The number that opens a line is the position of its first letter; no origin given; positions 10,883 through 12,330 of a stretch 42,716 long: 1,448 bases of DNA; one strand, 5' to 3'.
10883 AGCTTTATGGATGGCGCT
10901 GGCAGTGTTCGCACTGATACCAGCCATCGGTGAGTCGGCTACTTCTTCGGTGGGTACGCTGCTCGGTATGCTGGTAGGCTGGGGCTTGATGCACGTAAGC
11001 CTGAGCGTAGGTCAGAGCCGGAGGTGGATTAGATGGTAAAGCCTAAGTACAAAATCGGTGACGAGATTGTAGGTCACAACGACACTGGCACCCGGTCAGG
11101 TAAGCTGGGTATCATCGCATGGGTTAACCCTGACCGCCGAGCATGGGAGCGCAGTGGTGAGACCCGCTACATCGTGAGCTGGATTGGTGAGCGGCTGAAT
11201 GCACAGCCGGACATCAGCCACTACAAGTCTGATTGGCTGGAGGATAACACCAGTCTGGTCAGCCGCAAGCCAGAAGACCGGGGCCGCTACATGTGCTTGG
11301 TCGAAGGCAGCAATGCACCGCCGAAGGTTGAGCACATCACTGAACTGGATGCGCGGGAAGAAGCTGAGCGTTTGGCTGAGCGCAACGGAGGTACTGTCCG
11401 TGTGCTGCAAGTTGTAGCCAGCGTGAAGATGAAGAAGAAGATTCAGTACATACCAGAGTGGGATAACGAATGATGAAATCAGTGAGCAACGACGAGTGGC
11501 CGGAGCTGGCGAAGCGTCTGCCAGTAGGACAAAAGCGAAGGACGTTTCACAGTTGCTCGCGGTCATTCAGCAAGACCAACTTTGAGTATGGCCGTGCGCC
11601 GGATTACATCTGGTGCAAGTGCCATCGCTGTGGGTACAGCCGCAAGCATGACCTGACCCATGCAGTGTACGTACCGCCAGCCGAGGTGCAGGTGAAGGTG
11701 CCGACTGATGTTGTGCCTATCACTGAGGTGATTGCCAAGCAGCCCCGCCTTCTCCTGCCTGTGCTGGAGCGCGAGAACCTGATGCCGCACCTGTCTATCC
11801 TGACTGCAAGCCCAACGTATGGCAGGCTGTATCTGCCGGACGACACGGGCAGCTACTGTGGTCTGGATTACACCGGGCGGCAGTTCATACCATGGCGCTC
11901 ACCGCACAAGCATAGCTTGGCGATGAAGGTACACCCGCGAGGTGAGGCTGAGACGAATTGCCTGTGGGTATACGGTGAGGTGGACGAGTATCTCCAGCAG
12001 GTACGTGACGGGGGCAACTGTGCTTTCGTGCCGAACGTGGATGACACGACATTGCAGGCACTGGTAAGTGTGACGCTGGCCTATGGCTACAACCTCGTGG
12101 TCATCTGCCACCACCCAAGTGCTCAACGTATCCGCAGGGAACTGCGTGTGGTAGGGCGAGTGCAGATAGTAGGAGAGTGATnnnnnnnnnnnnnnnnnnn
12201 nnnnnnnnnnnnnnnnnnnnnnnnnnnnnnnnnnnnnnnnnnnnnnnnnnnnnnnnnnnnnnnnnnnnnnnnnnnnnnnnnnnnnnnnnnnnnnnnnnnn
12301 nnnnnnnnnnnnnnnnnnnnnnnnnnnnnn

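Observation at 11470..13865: HNH homing endonuclease sits exactly between primase and helicase; a paralog sits after the DNA polymerase block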

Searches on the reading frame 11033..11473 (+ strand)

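Call 34: search_protein_families(library=phrogs, proteins=[window:11033-11473:+], max_evalue=0.00001)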
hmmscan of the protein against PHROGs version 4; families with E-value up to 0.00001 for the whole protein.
window:11033-11473:+ (146 aa): 1 family
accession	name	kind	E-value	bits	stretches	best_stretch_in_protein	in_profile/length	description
phrog_28324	-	unknown function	8.3e-70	235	1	1-146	1-170/170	-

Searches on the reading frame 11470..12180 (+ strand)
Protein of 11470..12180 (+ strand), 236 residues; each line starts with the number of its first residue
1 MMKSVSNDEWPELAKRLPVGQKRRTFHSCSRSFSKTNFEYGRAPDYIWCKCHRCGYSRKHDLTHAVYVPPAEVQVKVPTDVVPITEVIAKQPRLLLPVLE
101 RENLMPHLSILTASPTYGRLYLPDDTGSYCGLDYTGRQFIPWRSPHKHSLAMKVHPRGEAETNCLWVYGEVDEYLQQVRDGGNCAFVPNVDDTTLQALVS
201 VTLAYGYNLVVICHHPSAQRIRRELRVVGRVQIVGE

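Call 3: search_protein_families(library=pfam, proteins=[window:11470-12180:+], max_evalue=0.01)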
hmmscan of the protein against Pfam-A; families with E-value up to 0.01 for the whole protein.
window:11470-12180:+ (236 aa): 0 families

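Call 34: search_protein_families(library=phrogs, proteins=[window:11470-12180:+], max_evalue=0.00001)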
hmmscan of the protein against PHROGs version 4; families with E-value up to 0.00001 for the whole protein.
window:11470-12180:+ (236 aa): 1 family
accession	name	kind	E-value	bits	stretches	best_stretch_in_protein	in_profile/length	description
phrog_8634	-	DNA, RNA and nucleotide metabolism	1.4e-72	244.5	1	1-233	1-227/228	DNA primase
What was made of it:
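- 11470..12180 (+): DNA primase gene (236 aa), left flank of insertion site 1. PHROG 8634 'DNA primase', E 1.4e-72 (call 34).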
